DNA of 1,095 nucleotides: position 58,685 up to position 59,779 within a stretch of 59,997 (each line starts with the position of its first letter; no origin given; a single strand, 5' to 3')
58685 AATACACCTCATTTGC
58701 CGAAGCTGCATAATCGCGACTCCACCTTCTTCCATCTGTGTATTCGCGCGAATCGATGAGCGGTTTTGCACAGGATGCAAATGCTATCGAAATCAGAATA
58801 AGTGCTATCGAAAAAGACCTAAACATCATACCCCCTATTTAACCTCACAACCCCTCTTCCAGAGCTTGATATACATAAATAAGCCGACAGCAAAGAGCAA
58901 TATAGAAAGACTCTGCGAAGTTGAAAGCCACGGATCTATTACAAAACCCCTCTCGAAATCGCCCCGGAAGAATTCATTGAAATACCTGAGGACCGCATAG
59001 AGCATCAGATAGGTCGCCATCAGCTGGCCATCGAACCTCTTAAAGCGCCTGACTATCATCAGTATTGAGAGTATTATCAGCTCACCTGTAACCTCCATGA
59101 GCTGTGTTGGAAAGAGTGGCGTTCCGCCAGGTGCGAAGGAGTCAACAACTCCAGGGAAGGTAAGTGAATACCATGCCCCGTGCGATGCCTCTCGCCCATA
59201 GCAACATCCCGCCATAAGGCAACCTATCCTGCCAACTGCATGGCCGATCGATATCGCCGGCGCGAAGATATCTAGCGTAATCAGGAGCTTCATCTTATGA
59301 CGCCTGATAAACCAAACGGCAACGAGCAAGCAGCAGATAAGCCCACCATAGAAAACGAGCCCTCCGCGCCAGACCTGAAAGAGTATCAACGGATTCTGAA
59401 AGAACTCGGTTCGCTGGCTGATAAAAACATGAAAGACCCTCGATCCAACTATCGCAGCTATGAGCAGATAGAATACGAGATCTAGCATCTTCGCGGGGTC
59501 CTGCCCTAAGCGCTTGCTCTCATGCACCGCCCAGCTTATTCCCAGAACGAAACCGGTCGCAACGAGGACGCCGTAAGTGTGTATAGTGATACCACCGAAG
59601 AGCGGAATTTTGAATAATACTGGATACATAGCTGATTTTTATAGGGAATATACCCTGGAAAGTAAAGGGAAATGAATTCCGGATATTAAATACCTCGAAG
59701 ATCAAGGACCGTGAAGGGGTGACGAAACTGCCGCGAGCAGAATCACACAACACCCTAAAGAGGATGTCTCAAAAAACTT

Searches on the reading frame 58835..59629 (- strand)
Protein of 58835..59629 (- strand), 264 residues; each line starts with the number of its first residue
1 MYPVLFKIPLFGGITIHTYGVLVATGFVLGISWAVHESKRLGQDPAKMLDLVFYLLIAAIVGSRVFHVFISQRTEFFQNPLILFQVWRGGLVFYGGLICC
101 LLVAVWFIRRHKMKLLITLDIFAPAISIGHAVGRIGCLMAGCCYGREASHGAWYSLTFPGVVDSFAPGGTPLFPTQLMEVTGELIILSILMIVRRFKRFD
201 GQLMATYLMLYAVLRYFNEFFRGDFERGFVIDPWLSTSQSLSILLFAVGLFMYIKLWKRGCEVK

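Call 51: find_encoding_contigs(protein=window:58835-59629:-, flank=10000, max_places=3)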
Protein window:58835-59629:- (264 aa): 1 contig read that carries it; 1 place shown.
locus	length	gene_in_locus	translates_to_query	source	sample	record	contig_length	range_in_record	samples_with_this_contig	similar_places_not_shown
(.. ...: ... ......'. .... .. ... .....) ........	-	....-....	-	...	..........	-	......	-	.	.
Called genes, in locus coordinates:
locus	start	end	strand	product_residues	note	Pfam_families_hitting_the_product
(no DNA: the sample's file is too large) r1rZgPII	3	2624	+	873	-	?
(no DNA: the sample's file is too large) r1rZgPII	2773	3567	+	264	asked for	PF01790:LGT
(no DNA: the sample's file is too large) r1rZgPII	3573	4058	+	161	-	-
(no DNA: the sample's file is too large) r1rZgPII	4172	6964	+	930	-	PF00133:tRNA-synt_1, PF01406:tRNA-synt_1e (faint), PF09334:tRNA-synt_1g, PF08264:Anticodon_1, PF06827:zf-FPG_IleRS (weak)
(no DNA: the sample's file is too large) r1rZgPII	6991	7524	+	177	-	PF01252:Peptidase_A8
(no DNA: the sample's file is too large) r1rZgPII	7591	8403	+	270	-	PF01790:LGT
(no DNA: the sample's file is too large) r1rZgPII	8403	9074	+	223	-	PF02517:Rce1-like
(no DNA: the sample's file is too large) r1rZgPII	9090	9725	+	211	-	PF00730:HhH-GPD, PF00633:HHH (weak)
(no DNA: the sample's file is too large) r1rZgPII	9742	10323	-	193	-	PF00717:Peptidase_S24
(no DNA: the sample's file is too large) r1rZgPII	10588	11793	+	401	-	PF00155:Aminotran_1_2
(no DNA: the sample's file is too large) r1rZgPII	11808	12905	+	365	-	PF01266:DAO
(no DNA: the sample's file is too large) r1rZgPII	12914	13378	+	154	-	-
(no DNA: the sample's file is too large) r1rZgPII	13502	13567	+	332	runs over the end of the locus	-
